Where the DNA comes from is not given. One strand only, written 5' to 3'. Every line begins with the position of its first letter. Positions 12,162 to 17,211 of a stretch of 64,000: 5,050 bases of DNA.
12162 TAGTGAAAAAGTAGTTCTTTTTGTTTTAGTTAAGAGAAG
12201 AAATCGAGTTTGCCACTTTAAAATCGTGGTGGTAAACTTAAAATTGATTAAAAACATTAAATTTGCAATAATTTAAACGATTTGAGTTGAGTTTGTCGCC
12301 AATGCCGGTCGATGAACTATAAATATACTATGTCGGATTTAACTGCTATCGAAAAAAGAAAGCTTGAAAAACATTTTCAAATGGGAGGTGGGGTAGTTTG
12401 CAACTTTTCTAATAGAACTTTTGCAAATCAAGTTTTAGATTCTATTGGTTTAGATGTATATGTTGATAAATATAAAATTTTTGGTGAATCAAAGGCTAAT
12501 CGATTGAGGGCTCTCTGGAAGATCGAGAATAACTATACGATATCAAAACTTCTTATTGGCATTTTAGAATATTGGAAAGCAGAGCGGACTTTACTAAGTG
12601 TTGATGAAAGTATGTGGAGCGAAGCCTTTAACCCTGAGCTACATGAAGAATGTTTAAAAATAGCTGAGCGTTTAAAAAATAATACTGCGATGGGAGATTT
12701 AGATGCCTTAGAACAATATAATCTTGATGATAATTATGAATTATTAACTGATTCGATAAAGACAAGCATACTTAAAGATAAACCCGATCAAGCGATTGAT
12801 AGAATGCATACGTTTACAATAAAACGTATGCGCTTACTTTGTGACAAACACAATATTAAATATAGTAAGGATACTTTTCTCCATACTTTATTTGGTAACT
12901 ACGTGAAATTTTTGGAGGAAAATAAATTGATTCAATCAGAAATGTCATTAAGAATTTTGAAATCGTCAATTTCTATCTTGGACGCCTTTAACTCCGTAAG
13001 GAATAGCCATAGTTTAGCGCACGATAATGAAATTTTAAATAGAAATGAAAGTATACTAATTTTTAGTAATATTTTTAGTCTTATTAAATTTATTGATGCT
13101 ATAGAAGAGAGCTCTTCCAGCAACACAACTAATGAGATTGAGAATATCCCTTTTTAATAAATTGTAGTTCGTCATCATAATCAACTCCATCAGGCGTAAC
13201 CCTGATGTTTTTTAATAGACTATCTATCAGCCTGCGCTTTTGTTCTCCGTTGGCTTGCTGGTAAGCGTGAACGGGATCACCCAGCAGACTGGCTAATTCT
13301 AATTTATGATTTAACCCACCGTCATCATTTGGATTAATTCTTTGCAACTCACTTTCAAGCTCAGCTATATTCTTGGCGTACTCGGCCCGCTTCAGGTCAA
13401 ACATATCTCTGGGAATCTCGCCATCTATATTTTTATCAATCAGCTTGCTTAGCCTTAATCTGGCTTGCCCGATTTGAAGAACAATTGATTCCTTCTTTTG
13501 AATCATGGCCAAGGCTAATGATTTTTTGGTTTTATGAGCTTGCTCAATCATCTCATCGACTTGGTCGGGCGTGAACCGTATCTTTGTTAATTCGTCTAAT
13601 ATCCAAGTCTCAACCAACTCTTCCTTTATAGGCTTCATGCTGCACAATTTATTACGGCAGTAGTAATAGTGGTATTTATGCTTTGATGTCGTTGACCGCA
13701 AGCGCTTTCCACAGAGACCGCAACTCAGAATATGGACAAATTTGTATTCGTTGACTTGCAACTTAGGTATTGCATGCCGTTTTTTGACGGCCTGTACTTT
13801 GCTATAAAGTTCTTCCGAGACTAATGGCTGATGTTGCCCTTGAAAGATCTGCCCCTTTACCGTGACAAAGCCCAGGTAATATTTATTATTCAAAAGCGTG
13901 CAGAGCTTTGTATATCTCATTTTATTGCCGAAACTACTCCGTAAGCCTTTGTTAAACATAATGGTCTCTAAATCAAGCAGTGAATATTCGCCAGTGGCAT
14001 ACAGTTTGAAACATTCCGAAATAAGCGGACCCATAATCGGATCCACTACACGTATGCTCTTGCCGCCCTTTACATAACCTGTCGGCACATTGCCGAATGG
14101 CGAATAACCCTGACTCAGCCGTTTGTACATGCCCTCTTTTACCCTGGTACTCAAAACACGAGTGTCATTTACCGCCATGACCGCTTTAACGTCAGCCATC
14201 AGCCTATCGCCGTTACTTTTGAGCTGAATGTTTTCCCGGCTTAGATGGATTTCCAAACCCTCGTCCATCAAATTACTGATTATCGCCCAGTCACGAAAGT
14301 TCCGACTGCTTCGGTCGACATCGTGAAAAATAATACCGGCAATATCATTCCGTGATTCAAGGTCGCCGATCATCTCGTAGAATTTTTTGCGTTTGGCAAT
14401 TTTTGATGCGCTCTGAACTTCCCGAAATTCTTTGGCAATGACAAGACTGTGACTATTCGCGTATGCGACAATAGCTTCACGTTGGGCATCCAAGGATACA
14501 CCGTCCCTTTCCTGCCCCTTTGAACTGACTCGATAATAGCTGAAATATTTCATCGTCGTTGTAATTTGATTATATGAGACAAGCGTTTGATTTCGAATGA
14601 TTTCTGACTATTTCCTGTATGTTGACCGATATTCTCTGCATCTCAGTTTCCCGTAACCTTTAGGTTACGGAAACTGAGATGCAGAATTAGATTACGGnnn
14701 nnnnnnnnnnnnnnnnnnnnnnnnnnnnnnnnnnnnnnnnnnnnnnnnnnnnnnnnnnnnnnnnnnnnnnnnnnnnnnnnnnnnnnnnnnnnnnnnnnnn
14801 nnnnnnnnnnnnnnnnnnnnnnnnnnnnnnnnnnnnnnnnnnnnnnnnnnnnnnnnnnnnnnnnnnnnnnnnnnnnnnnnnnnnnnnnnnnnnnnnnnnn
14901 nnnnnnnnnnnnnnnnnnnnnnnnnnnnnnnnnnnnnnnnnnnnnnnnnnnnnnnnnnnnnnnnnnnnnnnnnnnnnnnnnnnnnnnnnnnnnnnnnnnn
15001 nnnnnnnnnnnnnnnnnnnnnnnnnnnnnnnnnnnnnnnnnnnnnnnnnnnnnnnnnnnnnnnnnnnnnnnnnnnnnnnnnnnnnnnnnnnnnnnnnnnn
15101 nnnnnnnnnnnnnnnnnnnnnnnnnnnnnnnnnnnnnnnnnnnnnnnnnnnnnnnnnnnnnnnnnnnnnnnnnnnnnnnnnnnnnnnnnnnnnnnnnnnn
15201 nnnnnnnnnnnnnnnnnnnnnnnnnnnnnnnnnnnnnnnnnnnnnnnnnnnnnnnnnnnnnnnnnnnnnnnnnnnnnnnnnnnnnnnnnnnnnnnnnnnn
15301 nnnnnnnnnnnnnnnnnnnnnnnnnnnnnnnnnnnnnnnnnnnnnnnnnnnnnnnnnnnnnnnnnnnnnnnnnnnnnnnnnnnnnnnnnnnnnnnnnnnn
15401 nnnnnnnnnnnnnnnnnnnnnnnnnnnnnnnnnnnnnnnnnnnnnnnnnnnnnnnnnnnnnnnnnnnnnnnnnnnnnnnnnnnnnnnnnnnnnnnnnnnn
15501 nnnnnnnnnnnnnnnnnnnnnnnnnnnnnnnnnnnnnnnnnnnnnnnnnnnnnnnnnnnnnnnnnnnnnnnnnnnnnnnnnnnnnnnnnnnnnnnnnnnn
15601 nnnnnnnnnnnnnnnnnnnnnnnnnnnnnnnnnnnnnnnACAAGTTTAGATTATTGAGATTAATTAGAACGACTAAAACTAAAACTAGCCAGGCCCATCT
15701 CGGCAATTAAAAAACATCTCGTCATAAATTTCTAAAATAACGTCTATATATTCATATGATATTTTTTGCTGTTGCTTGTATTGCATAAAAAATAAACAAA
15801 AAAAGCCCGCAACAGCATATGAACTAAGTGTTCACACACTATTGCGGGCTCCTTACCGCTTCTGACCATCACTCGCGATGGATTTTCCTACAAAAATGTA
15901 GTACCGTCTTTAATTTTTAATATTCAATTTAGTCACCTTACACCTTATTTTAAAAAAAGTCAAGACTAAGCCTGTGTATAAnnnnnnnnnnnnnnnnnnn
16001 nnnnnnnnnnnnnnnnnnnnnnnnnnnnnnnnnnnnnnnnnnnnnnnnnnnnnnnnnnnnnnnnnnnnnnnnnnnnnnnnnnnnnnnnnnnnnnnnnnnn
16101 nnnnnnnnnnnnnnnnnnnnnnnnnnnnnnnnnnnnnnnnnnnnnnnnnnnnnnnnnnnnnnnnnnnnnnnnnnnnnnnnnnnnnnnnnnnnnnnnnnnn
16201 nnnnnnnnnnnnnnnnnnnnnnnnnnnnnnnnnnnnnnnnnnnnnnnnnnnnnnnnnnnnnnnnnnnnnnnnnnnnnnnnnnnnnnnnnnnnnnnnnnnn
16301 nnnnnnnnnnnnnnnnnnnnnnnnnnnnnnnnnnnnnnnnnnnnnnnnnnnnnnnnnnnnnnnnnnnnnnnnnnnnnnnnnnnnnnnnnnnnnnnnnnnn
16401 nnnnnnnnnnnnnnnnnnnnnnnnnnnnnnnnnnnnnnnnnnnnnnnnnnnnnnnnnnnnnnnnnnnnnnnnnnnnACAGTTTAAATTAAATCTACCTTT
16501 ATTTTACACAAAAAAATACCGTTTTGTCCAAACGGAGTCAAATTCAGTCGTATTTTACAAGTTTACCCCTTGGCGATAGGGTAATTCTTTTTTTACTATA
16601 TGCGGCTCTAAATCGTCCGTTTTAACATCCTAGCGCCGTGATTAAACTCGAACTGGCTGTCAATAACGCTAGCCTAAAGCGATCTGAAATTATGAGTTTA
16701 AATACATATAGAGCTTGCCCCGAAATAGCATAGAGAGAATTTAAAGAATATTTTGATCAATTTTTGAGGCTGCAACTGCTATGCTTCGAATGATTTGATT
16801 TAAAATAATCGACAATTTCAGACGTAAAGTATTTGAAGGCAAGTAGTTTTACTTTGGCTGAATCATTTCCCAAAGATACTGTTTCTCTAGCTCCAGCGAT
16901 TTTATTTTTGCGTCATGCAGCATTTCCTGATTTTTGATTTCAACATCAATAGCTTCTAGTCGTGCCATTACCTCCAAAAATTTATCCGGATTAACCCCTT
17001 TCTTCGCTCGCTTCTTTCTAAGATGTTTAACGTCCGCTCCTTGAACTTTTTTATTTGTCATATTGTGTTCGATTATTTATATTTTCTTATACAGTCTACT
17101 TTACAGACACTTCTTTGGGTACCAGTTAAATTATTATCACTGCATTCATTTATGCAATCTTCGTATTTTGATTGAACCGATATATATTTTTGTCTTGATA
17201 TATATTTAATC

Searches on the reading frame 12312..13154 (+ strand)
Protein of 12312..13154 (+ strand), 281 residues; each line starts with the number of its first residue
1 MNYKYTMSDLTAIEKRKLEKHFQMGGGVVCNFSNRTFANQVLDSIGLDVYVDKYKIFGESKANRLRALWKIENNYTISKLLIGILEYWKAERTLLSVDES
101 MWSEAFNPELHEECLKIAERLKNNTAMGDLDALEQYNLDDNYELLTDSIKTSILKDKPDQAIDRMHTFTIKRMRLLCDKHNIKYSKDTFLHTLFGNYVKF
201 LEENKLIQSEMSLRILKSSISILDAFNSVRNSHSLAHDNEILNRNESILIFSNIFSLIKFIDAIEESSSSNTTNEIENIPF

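Call 13: search_protein_families(library=pfam, proteins=[window:12312-13154:+], max_evalue=0.001)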
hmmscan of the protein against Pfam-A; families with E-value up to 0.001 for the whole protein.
window:12312-13154:+ (281 aa): 1 family
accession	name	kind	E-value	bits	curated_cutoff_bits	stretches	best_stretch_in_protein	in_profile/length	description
PF14355.11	Abi_C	-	5.6e-09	36.4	24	1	191-261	1-81/83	Abortive infection C-terminus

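Call 47: search_protein_families(library=padloc, proteins=[window:12312-13154:+], max_evalue=0.001)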
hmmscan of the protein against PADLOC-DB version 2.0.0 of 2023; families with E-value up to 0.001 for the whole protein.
window:12312-13154:+ (281 aa): 0 families

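Call 60: search_protein_families(library=phrogs, proteins=[window:12312-13154:+], max_evalue=0.001)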
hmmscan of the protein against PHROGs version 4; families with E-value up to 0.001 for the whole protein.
window:12312-13154:+ (281 aa): 0 families

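Call 61: search_protein_families(library=ncbifam, proteins=[window:12312-13154:+], max_evalue=0.001)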
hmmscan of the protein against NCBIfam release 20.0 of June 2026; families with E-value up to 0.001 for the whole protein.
window:12312-13154:+ (281 aa): 0 families

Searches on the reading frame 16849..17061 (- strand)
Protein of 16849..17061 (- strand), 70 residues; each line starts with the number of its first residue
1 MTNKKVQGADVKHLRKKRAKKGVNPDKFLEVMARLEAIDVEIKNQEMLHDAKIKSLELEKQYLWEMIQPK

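Call 47: search_protein_families(library=padloc, proteins=[window:16849-17061:-], max_evalue=0.001)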
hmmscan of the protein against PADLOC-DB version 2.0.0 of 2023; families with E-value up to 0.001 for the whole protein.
window:16849-17061:- (70 aa): 1 family
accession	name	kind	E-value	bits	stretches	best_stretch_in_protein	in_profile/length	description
PDLC02208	Ppl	-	0.00098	15.3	1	9-66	567-624/894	-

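Call 60: search_protein_families(library=phrogs, proteins=[window:16849-17061:-], max_evalue=0.001)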
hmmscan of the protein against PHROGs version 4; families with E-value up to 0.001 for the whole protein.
window:16849-17061:- (70 aa): 0 families
